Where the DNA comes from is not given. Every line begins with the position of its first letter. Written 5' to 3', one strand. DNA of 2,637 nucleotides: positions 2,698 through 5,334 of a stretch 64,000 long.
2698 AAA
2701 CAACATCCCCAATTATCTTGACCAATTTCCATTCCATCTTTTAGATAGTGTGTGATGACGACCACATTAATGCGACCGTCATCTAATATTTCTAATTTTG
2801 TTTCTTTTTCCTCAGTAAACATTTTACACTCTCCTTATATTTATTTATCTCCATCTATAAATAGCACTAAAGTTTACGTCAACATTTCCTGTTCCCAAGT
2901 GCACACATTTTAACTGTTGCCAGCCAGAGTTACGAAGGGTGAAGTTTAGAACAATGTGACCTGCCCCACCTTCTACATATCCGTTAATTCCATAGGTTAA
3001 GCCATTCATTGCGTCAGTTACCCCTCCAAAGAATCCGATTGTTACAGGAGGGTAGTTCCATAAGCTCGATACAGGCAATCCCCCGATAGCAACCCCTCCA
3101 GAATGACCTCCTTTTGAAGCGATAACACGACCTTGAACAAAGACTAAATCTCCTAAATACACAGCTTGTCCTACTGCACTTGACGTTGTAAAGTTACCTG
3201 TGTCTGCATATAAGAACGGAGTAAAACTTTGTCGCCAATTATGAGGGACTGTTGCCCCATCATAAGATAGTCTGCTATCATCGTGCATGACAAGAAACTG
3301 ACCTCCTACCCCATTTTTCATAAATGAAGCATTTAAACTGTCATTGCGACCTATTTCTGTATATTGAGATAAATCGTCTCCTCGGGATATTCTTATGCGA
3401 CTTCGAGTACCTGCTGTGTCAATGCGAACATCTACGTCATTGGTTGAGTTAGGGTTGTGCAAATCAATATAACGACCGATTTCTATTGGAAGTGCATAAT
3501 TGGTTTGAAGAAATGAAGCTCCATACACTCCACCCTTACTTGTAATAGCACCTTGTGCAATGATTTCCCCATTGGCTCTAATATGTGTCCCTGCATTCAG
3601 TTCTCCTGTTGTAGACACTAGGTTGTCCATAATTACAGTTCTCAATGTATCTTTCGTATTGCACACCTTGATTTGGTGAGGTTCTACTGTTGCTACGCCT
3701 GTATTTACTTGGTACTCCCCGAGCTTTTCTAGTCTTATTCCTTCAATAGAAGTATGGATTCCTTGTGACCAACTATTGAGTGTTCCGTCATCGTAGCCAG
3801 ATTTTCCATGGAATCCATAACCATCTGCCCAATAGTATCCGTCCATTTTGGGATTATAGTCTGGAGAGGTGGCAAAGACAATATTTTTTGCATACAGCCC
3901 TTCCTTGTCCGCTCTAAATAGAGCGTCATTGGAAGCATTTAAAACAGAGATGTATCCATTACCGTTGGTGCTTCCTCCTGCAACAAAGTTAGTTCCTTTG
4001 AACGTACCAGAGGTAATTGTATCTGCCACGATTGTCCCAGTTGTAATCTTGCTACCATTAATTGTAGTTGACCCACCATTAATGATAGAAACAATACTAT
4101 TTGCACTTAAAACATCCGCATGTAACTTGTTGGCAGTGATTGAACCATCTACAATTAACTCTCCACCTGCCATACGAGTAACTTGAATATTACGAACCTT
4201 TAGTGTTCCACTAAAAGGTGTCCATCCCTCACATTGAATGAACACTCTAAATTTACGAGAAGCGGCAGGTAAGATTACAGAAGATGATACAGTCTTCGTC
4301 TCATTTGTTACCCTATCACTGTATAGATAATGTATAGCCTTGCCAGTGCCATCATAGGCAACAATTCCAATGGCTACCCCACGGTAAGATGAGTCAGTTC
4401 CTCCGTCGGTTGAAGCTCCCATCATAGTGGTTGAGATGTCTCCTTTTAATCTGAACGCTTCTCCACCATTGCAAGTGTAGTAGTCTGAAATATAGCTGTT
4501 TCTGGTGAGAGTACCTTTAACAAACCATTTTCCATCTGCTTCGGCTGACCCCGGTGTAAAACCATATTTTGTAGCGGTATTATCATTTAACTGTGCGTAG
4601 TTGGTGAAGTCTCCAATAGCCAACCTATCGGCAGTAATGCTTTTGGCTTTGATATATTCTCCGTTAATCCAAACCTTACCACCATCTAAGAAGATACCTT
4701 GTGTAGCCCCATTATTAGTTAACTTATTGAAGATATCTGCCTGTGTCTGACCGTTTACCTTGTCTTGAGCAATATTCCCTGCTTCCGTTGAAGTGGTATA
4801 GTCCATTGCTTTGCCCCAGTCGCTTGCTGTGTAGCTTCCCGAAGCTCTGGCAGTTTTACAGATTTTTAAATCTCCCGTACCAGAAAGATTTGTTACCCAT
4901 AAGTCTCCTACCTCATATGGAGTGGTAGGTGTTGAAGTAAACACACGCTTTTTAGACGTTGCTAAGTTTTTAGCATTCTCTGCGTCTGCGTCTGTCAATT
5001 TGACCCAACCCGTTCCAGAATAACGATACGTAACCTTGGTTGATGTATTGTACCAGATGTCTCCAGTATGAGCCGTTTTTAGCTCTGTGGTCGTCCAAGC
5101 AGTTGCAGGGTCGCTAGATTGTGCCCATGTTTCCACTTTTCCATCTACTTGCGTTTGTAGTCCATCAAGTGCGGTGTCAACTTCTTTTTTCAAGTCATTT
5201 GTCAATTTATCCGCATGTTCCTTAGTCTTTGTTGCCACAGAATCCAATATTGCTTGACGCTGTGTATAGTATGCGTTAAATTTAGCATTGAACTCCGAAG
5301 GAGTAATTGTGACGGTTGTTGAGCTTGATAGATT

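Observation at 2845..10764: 2639-aa tail fibre built from tandem module triplication plus collagen-like segments; module sharing with the neighbouring 1312-aa fibre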

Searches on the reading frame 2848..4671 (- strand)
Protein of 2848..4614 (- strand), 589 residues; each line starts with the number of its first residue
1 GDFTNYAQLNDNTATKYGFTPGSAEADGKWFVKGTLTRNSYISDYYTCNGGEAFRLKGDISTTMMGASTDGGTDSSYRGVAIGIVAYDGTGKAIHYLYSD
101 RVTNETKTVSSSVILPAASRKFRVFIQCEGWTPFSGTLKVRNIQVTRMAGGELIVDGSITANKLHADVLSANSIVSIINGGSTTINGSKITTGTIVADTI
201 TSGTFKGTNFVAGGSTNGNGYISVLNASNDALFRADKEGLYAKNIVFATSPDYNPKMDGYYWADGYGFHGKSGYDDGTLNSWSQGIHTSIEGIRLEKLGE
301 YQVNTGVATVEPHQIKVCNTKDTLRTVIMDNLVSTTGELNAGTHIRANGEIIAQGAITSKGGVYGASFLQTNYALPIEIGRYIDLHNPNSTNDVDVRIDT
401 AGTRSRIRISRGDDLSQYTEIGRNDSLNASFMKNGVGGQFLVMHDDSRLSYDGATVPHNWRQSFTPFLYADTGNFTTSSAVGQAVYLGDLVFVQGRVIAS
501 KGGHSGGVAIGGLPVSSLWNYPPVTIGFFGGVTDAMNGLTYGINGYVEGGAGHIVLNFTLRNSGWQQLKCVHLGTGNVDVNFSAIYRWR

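Call 27: find_homologous_proteins(query=window:2848-4614:-, max_evalue=0.00001)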
Query window:2848-4614:- (589 aa): 63 proteins with E <= 0.00001 among 8000 candidates.
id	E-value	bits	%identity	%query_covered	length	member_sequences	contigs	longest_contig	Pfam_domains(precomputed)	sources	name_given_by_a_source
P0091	0.0e+0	1298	98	100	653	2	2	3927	-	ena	-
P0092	7.4e-212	723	74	75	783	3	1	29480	PF11839.14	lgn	-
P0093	1.7e-203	695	69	82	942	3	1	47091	PF11839.14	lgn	-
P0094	9.0e-177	607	68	69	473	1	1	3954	-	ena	-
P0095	4.9e-108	380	71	43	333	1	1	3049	PF05895.18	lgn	-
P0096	5.0e-108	380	66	43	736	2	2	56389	PF05895.18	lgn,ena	-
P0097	4.6e-95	337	51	54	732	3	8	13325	PF05895.18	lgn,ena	-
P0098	1.5e-89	319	63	41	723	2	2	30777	PF05895.18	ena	-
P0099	1.6e-89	319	42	75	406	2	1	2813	-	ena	-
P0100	3.3e-89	318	58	46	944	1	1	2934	PF13884.12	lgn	-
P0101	5.7e-89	317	60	44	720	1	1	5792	PF05895.18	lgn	-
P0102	3.4e-88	315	60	44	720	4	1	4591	PF05895.18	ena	-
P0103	9.1e-87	310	56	43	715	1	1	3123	PF05895.18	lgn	-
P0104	1.2e-79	286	51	46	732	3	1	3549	PF05895.18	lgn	-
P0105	1.1e-78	283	52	46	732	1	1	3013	PF05895.18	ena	-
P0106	1.6e-75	273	53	44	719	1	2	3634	PF05895.18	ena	-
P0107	1.8e-74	269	55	39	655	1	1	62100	PF04513.18,PF10651.16,PF28217.1,PF01442.24,PF27974.1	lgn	-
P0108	2.3e-74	269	52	44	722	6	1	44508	PF05895.18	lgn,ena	-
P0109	5.9e-70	254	49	42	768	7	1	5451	PF05895.18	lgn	-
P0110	1.6e-65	240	46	43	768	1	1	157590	PF05895.18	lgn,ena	-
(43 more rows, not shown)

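Call 40: predict_structure(alignment_id=A1)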
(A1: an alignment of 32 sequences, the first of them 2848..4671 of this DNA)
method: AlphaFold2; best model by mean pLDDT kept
length: 608 residues; sequences in the alignment: 32
mean_pLDDT: 77.1   pTM: 0.36
mean pLDDT of the five models: 77.1, 75.4, 74.8, 73.4, 71.6
residues with pLDDT >= 90: 245; 70-90: 163; 50-70: 127; < 50: 73
segments of 3 or more residues with pLDDT < 50: 1-6, 175-184, 197-201, 296-311, 313-333
pLDDT, mean of each block of 10 residues (from residue 1): 48 56 87 95 86 94 95 94 92 90 96 96 96 96 95 94 83 45 48 50 56 62 61 56 73 68 58 57 55 47 42 40 41 49 57 71 78 76 75 78 90 91 91 93 90 91 85 74 94 95 87 95 94 90 84 81 91 90 87 91 88
secondary structure, 60 per line:
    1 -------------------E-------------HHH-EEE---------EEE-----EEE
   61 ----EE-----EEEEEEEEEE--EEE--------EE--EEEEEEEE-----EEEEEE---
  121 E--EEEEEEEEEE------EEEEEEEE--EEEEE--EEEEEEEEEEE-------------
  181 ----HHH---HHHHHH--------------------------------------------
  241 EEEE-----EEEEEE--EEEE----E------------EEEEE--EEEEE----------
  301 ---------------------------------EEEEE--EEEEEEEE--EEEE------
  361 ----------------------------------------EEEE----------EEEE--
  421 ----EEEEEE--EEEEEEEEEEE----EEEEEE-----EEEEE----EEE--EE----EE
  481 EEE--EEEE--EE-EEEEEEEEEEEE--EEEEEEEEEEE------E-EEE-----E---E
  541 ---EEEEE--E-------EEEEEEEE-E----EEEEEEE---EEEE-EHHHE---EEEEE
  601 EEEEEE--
elements in order: E38-40 E50-52 E58-60 E72-81 E84-86 E99-106 E112-117 E124-133 E140-147 E150-154 E157-167 H191-196 E241-244 E250-255 E258-261 E279-283 E286-290 E334-338 E341-348 E351-354 E401-404 E415-418 E425-430 E433-443 E448-453 E459-463 E468-470 E479-483 E486-489 E495-506 E509-519 E528-530 E544-548 E559-566 E573-579 E583-586 E596-606

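Call 42: fold_search(model_id=the predicted structure, library=pdb)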
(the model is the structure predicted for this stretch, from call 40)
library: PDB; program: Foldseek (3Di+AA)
matches with E <= 10: 1250; with E <= 0.001: 12
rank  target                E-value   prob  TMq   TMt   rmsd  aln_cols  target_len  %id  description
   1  7qrr_F                2.4e-04  1.00  0.18  0.65   4.0       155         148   14  Crystal structure of Noumeavirus NMV_189 protein (released 2023-01-25)
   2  5w6h_A                2.6e-04  1.00  0.16  0.14   7.9       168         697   11  Crystal structure of Bacteriophage CBA120 tailspike protein 4 enzymatically active domain (TSP4dN, orf213) (released 2018-10-24)
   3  4d0q                  4.6e-04  1.00  0.15  0.48   8.7       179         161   12  Hyaluronan Binding Module of the Streptococcal Pneumoniae Hyaluronate Lyase (released 2014-08-06)
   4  2wys_A                5.1e-04  1.00  0.16  0.19   5.8       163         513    8  High resolution crystallographic structure of the Clostridium thermocellum N-terminal endo-1,4-beta-D-xylanase 10B (Xy (released 2010-08-25)
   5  2w5f_A                5.1e-04  1.00  0.16  0.18   7.7       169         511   11  High resolution crystallographic structure of the Clostridium thermocellum N-terminal endo-1,4-beta-D-xylanase 10B (Xy (released 2010-01-19)
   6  8xmz_A                5.3e-04  1.00  0.14  0.47   7.3       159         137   11  Crystal structure of a novel porphyran-binding carbohydrate binding module (released 2024-01-17)
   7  4xup_E                5.6e-04  1.00  0.17  0.54   6.1       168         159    8  Structure of the N-terminal CBM22-1-CBM22-2 tandem domain from Paenibacillus barcinonensis Xyn10C (released 2015-06-03)
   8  7qrr_L                5.8e-04  1.00  0.18  0.65   4.1       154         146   14  Crystal structure of Noumeavirus NMV_189 protein (released 2023-01-25)
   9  4xuo_A                6.1e-04  1.00  0.16  0.51   5.1       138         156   11  Structure of the CBM22-1 xylan-binding domain from Paenibacillus barcinonensis Xyn10C (released 2015-06-03)
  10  7qrr_A                7.0e-04  1.00  0.18  0.65   4.0       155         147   15  Crystal structure of Noumeavirus NMV_189 protein (released 2023-01-25)
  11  5b4n_A                7.0e-04  1.00  0.16  0.48   6.2       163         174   12  Structure analysis of function associated loop mutant of substrate recognition domain of Fbs1 ubiquitin ligase (released 2016-09-14)
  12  2w5f_B                8.9e-04  1.00  0.18  0.21   5.1       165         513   10  High resolution crystallographic structure of the Clostridium thermocellum N-terminal endo-1,4-beta-D-xylanase 10B (Xy (released 2010-01-19)
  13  8iq9_B                1.0e-03  1.00  0.16  0.17   4.8       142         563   11  Crystal structure of trimeric K2-2 TSP in complex with tetrasaccharide and octasaccharide (released 2024-02-21)
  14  6f7k_A                1.1e-03  1.00  0.19  0.21   2.8       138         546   15  Crystal structure of Dettilon tailspike protein (gp208) (released 2018-12-19)
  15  4xup_C                1.1e-03  1.00  0.17  0.54   5.0       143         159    9  Structure of the N-terminal CBM22-1-CBM22-2 tandem domain from Paenibacillus barcinonensis Xyn10C (released 2015-06-03)
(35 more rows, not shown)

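Call 52: search_solved_structures(query=A1, max_evalue=1, show_alignments=1)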
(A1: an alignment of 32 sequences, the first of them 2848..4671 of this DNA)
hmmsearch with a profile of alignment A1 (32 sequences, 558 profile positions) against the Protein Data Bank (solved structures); distinct sequences matched with E-value up to 1: 4.
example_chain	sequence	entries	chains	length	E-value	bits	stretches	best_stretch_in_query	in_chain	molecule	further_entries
1pzz_A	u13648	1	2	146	0.48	12.3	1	397-424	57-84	Heparin-binding growth factor 1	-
1q04_A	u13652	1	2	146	0.54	12.2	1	396-424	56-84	Heparin-binding growth factor 1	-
1afc_A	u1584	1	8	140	0.82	11.6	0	399-424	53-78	ACIDIC FIBROBLAST GROWTH FACTOR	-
1bar_A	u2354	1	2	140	0.82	11.6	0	399-424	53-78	ACIDIC FIBROBLAST GROWTH FACTOR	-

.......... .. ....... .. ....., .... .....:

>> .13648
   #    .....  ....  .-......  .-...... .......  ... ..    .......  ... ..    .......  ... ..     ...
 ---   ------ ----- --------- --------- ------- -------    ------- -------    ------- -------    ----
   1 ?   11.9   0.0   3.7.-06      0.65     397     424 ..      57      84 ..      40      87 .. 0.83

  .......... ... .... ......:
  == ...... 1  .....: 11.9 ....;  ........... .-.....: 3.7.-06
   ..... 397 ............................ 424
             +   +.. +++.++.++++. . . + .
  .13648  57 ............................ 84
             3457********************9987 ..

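Call 82: fold_search(model_id=the predicted structure, library=viral)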
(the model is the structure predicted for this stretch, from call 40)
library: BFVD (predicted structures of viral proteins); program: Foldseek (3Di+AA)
matches with E <= 10: 970; with E <= 0.001: 217
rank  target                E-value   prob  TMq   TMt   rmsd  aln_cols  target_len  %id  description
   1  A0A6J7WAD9            7.6e-12  1.00  0.24  0.23  25.0       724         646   12  Bacteriophage T7 tail fibre protein [uncultured Caudovirales phage]
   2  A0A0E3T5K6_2          1.2e-11  1.00  0.22  0.15  18.4       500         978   17  Tail fiber [Bacillus phage Stills]
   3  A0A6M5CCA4            3.8e-11  1.00  0.25  0.26  23.6       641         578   12  (no name in the UniProt tables at hand)
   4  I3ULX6                4.3e-10  1.00  0.29  0.21  18.1       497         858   14  Uncharacterized protein [Synechococcus phage S-CBP3]
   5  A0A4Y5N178            1.2e-09  1.00  0.18  0.21  38.0       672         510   12  Capsid and scaffold protein [Lactococcus phage CHPC971]
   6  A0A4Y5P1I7            2.5e-09  1.00  0.20  0.34  16.2       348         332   17  (no name in the UniProt tables at hand)
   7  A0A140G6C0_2          3.4e-09  1.00  0.21  0.16  23.2       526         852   13  Minor tail protein [Arthrobacter phage KellEzio]
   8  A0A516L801            5.7e-09  1.00  0.24  0.25  19.9       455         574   14  (no name in the UniProt tables at hand)
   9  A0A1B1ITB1            5.7e-09  1.00  0.21  0.29  23.8       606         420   11  (no name in the UniProt tables at hand)
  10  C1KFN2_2              6.8e-09  1.00  0.17  0.10  33.6       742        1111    9  Putative tail fibre protein [Lactobacillus phage Lb338-1]
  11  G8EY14                8.7e-09  1.00  0.22  0.23  17.2       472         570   15  Uncharacterized protein [Synechococcus phage S-CAM8]
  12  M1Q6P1                1.2e-08  1.00  0.23  0.28  18.7       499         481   15  (no name in the UniProt tables at hand)
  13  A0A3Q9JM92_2          1.3e-08  1.00  0.18  0.10  31.0       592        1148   13  (no name in the UniProt tables at hand)
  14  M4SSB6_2              1.5e-08  1.00  0.23  0.18  21.3       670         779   13  Bacteriophage T7 tail fibre protein-like N-terminal domain-containing protein [Cyanophage KBS-P-1A]
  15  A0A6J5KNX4            1.9e-08  1.00  0.20  0.20  26.3       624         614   13  Uncharacterized protein [uncultured Caudovirales phage]
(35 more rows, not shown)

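Call 85: find_encoding_contigs(protein=P0093, flank=10000, max_places=2)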
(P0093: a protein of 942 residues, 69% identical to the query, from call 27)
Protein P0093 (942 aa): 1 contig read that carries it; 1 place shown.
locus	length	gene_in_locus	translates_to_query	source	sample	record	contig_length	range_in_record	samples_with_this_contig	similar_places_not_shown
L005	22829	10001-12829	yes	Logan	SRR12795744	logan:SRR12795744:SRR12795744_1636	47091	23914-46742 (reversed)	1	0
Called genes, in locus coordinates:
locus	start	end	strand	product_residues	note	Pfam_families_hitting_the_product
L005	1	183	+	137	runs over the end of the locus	-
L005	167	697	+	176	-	-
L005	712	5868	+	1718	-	PF10145:PhageMin_Tail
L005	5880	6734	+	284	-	PF05709:Sipho_tail (weak), PF22768:SPP1_Dit (faint)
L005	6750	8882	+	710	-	PF18994:Prophage_tailD1 (weak), PF06605:Prophage_tail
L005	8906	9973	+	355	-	-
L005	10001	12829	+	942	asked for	PF11839:Alanine_zipper (weak)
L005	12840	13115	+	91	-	-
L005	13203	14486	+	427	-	PF10651:BppU_N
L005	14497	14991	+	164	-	-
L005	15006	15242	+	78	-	-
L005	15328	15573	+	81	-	PF16079:Phage_holin_5_2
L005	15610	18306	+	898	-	PF10651:BppU_N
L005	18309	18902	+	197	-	PF01551:Peptidase_M23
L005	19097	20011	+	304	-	PF17989:ALP_N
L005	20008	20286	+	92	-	-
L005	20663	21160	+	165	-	PF00692:dUTPase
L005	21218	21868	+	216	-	-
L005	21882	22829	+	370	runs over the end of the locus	-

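Call 99: find_encoding_contigs(protein=P0096, flank=6000, max_places=1)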
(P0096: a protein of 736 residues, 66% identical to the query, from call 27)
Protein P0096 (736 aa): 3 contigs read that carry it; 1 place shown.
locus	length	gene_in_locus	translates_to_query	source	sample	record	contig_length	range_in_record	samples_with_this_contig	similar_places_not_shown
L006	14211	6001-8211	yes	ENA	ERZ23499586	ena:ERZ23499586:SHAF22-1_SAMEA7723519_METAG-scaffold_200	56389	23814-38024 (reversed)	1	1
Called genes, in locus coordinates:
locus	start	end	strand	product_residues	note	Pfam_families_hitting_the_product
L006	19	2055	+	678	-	-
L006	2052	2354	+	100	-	-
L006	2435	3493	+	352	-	-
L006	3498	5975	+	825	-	-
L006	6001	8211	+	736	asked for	PF05895:DUF859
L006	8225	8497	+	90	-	-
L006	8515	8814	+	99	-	-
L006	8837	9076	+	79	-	PF04531:Phage_holin_1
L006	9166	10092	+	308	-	PF01510:Amidase_2, PF06347:SH3_4 (faint), PF08239:SH3_3 (weak)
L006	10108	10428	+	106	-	-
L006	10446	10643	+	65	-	-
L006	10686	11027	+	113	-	-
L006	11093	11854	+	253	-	PF19880:DUF6353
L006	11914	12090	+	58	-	-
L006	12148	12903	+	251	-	PF19880:DUF6353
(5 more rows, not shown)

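Call 100: find_encoding_contigs(protein=P0110, flank=6000, max_places=1)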
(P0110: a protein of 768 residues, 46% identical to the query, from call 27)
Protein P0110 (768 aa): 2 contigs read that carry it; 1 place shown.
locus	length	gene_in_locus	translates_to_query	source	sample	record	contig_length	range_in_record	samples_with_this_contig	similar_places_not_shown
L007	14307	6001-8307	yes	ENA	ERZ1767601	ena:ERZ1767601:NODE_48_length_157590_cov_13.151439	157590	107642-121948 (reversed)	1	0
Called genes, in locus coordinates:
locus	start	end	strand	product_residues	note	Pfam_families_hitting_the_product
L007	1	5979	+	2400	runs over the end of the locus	PF27067:YomF_N (weak)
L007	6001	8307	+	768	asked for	PF05895:DUF859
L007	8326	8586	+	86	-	-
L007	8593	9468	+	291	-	-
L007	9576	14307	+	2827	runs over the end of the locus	-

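Call 101: find_encoding_contigs(protein=P0107, flank=6000, max_places=1)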
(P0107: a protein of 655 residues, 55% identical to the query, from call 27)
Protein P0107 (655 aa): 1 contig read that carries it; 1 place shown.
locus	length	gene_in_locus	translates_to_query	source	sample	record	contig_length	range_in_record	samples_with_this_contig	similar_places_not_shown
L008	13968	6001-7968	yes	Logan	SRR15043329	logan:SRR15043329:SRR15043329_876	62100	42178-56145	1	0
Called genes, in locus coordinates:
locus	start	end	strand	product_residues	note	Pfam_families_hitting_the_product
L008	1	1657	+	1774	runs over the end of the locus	PF10145:PhageMin_Tail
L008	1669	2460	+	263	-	PF20195:DUF6558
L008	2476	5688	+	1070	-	PF24049:YOMG_N (faint)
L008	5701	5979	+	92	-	-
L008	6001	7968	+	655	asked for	PF10651:BppU_N, PF04513:Baculo_PEP_C (faint), PF28217:FAM81B (faint), PF01442:Apolipoprotein (weak), PF27974:Ninein_long_CC (faint), PF01442:Apolipoprotein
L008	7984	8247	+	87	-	-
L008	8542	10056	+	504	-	-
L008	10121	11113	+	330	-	-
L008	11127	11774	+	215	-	-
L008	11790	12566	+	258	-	-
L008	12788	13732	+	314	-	-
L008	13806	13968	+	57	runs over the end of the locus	-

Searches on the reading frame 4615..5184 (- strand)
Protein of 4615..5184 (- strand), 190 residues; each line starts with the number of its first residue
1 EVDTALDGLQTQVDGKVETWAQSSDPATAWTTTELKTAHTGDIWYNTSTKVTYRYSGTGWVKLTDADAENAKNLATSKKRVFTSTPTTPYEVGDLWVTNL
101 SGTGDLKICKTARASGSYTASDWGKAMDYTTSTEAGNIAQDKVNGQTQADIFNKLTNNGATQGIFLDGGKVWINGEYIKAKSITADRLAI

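Call 19: search_protein_families(library=pfam, proteins=[window:4615-5184:-], max_evalue=1)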
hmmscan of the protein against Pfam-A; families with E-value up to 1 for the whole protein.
window:4615-5184:- (190 aa): 1 family
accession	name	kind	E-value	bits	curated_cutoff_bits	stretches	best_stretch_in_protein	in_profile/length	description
PF09176.16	Mpt_N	-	0.06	13.9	27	1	133-173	16-56/81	Methylene-tetrahydromethanopterin dehydrogenase, N-terminal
